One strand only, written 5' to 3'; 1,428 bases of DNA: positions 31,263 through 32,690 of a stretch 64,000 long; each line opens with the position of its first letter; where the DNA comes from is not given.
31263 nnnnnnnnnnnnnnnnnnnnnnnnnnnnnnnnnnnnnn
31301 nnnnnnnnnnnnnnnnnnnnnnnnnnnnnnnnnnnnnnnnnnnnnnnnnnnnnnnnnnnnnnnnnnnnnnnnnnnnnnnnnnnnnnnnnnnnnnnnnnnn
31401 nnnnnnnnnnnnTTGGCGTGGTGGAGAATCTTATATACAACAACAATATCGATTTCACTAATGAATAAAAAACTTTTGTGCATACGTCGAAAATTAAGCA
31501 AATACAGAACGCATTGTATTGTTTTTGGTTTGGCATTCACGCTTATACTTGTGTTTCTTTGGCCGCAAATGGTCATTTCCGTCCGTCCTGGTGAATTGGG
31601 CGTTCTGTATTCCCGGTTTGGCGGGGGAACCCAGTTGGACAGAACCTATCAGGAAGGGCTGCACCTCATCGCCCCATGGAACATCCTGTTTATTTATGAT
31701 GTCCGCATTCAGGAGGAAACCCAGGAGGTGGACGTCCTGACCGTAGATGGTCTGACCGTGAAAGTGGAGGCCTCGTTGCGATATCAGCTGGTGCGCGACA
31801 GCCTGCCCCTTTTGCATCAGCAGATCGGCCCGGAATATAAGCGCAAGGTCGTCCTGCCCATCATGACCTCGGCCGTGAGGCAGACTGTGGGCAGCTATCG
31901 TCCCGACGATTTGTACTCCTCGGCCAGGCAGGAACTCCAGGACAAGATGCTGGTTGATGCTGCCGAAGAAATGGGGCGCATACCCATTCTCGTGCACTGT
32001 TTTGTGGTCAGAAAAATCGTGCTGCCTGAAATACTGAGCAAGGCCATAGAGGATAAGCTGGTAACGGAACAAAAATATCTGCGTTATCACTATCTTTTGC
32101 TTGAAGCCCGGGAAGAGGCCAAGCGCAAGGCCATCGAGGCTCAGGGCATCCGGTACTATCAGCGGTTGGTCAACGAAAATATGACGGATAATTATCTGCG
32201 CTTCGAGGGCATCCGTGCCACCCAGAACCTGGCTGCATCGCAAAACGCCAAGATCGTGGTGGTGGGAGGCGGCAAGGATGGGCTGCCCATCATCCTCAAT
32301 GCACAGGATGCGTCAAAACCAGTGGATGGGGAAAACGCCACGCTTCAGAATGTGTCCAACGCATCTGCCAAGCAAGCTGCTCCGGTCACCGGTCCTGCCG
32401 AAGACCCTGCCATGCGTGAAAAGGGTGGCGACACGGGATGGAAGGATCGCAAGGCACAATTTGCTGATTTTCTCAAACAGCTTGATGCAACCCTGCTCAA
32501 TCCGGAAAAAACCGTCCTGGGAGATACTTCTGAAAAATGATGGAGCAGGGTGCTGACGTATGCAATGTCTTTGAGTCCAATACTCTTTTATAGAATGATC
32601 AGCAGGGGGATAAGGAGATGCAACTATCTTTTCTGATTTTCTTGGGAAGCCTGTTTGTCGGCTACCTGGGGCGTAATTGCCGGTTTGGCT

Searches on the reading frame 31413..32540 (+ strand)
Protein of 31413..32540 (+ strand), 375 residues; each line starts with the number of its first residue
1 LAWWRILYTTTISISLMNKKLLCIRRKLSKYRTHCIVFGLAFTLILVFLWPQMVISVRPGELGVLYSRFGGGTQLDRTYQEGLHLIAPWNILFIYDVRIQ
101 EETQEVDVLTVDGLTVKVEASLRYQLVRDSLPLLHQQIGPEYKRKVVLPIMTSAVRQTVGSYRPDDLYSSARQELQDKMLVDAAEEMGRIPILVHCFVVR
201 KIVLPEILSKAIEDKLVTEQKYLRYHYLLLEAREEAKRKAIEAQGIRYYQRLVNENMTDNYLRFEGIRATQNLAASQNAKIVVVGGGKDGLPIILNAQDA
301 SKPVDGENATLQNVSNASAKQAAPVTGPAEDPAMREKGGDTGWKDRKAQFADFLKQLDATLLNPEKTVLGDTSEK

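Call 48: search_protein_families(library=pfam, proteins=[window:31413-32540:+], max_evalue=0.0001)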
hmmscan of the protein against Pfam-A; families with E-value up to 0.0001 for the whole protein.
window:31413-32540:+ (375 aa): 1 family
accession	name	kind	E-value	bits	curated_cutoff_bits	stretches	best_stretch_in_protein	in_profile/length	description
PF01145.31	Band_7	-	3.4e-26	92.8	23.6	1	56-235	2-175/176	SPFH domain / Band 7 family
